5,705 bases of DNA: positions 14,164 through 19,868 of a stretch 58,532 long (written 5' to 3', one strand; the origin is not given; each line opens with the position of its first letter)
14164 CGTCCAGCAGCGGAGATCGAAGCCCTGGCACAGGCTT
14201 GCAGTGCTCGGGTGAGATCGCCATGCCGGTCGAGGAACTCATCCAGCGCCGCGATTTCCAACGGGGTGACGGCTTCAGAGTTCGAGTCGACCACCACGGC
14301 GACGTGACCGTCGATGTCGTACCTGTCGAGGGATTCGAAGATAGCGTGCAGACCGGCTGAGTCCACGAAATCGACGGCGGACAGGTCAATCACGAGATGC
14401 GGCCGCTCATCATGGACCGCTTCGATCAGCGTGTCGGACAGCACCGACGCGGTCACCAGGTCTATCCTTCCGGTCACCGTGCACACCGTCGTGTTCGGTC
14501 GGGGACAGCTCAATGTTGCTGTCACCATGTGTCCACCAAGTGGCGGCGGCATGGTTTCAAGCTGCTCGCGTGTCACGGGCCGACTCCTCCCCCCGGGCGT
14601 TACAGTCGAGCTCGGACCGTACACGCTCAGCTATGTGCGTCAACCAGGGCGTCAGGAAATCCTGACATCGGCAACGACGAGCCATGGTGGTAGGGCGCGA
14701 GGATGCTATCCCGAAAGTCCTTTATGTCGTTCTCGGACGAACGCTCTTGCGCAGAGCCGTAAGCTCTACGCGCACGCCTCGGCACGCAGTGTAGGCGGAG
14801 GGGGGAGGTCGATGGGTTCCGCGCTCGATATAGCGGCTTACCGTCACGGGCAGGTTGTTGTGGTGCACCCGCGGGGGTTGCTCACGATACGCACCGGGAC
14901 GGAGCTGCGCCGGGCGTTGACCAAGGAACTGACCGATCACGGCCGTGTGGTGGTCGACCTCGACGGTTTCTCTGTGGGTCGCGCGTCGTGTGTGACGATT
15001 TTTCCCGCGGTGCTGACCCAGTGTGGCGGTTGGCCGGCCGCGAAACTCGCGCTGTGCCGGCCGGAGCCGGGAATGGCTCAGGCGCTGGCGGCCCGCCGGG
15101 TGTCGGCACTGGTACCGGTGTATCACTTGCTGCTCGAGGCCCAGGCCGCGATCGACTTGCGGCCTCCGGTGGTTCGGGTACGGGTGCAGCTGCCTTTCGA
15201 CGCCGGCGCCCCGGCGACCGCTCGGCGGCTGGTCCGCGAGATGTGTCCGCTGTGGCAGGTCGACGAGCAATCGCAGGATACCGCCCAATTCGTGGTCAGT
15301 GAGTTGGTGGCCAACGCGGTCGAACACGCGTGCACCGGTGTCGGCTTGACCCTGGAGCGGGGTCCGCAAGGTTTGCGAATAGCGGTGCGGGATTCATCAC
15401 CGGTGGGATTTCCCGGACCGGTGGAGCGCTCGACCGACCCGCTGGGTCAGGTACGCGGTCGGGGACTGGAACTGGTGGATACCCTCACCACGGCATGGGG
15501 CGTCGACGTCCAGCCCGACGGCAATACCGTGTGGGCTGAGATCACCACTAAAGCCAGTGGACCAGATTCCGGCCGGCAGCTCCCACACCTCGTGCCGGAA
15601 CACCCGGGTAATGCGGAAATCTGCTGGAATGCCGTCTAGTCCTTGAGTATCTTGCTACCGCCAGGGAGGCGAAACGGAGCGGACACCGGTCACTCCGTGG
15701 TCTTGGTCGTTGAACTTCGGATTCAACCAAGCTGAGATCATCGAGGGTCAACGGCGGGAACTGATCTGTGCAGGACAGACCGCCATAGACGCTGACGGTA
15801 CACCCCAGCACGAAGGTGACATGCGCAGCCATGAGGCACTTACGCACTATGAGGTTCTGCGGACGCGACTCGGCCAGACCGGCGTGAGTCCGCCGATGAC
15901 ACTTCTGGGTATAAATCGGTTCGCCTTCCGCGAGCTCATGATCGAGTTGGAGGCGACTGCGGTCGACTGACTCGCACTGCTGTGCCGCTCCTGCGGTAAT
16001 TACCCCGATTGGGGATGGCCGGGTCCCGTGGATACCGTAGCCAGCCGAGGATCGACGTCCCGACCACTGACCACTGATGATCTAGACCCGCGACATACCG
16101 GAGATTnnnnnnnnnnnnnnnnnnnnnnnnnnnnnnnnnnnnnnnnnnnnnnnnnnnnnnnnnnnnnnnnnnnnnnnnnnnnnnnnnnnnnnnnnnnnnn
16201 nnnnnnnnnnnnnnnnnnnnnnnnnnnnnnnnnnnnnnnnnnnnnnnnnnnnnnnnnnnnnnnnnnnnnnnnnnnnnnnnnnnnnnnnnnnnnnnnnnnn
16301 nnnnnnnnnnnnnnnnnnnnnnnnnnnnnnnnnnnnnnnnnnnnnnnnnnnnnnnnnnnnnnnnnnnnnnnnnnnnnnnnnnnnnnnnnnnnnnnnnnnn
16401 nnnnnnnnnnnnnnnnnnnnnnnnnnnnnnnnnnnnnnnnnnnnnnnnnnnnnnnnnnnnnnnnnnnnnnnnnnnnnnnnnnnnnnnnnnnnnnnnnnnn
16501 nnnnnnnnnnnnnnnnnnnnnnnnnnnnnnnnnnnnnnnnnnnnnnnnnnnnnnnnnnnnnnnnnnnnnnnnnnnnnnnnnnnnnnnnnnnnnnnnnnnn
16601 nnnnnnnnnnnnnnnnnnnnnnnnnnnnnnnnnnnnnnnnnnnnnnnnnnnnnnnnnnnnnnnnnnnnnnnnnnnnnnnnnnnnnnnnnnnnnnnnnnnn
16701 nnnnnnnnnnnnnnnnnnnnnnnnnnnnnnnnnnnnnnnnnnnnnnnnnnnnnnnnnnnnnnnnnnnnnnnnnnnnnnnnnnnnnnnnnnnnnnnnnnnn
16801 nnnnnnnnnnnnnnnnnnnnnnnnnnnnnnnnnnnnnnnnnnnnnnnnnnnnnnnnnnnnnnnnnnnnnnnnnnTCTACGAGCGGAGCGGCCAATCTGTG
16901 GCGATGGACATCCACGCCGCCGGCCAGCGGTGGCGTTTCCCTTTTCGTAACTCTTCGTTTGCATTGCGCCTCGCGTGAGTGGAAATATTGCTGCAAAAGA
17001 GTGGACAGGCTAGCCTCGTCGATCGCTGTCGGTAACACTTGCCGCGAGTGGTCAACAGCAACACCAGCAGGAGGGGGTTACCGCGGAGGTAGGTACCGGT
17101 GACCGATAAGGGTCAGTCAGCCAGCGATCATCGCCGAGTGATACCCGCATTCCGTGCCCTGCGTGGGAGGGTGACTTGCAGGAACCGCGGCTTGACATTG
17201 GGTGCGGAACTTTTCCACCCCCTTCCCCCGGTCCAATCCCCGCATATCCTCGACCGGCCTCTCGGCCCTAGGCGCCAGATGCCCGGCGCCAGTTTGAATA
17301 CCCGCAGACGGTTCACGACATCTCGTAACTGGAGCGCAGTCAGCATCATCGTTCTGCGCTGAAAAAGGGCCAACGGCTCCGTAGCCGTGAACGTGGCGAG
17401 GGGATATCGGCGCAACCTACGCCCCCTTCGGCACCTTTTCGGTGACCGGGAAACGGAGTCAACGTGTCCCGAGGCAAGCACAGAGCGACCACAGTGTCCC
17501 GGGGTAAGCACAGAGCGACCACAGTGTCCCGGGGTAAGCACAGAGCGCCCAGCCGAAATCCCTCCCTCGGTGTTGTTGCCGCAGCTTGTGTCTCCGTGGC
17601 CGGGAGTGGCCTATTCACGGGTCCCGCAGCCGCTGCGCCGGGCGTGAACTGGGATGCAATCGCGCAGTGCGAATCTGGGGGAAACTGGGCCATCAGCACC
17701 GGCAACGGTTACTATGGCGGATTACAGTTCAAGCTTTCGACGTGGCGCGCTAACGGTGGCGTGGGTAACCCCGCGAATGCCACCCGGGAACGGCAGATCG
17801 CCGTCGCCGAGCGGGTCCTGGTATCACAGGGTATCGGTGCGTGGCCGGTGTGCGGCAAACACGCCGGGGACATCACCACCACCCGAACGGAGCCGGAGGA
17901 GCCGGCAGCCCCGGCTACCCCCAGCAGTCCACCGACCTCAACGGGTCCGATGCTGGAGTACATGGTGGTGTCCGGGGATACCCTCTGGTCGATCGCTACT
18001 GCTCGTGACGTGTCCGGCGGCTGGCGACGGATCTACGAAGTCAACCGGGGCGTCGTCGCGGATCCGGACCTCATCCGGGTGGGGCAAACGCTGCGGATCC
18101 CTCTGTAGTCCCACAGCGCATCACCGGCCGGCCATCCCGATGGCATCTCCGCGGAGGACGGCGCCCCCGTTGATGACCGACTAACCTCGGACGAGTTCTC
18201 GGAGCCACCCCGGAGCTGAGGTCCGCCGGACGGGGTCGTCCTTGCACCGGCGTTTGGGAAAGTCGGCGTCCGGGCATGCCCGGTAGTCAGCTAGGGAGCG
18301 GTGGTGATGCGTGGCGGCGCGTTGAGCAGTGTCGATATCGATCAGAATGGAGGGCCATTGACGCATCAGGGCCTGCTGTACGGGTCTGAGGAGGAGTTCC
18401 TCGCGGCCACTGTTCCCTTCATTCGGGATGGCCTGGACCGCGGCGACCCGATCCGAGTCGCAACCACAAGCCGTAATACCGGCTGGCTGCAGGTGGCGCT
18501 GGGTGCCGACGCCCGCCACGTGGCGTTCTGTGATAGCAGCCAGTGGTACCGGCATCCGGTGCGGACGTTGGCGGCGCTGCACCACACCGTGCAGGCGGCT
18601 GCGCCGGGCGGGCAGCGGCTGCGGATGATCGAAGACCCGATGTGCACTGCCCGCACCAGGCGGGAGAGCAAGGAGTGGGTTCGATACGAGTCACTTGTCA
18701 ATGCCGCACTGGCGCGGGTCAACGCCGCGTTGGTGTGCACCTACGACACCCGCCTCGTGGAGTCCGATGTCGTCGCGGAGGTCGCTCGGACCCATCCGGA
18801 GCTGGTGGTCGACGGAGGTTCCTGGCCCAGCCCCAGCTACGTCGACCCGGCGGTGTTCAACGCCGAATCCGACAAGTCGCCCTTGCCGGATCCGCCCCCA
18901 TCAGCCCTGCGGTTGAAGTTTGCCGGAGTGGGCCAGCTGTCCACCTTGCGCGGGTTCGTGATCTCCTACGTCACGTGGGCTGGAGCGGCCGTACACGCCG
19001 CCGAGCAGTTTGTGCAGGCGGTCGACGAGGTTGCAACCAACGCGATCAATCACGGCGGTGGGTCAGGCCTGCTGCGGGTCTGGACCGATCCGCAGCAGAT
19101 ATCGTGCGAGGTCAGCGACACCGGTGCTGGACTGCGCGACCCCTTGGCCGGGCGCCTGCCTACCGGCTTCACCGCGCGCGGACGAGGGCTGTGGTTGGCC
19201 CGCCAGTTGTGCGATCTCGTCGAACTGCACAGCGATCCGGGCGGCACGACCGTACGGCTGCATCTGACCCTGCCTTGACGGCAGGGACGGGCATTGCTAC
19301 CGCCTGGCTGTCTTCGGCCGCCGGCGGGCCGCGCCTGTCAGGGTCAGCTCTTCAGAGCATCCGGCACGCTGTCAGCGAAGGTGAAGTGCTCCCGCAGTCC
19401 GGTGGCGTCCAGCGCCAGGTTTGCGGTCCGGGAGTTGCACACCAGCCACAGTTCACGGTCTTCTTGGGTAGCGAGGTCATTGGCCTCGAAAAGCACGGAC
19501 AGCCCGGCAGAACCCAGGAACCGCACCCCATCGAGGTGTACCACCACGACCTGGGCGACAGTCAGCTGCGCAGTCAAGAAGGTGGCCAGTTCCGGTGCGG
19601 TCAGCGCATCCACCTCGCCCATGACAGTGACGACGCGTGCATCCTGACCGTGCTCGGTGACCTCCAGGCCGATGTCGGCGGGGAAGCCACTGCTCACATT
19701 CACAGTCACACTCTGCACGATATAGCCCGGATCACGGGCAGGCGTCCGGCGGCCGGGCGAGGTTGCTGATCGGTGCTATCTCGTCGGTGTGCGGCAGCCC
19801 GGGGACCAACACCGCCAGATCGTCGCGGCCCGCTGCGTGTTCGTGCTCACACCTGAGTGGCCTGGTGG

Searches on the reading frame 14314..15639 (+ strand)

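Call 25: search_protein_families(library=pfam, proteins=[window:14314-15639:+], max_evalue=0.00001)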
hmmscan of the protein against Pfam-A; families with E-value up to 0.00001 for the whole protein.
window:14314-15639:+ (441 aa): 2 families
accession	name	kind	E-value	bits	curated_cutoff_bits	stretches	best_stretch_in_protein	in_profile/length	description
PF13581.12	HATPase_c_2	-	2.1e-12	47.6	27.4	1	297-408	5-125/127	Histidine kinase-like ATPase domain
PF02518.31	HATPase_c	-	3.7e-06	27.8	26.4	0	321-408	3-105/111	Histidine kinase-, DNA gyrase B-, and HSP90-like ATPase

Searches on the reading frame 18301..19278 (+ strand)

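Call 25: search_protein_families(library=pfam, proteins=[window:18301-19278:+], max_evalue=0.00001)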
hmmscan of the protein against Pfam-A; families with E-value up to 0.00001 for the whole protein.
window:18301-19278:+ (325 aa): 3 families
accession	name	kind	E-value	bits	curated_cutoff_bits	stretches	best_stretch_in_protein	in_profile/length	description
PF14417.12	MEDS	-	5.6e-29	101.5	29.8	1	21-166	1-161/161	MEDS: MEthanogen/methylotroph, DcmR Sensory domain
PF13581.12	HATPase_c_2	-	8.2e-17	61.8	27.4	1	211-320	6-125/127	Histidine kinase-like ATPase domain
PF02518.31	HATPase_c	-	7.8e-10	39.6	26.4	1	235-324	4-109/111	Histidine kinase-, DNA gyrase B-, and HSP90-like ATPase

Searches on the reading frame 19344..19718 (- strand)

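Call 25: search_protein_families(library=pfam, proteins=[window:19344-19718:-], max_evalue=0.00001)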
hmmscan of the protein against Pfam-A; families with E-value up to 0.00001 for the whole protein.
window:19344-19718:- (124 aa): 2 families
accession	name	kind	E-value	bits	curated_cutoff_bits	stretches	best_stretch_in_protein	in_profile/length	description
PF01740.26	STAS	-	3.8e-13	49.6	22.6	1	22-121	5-106/106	STAS domain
PF13466.11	STAS_2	-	7.8e-07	29.6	29.2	1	31-92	2-63/80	STAS domain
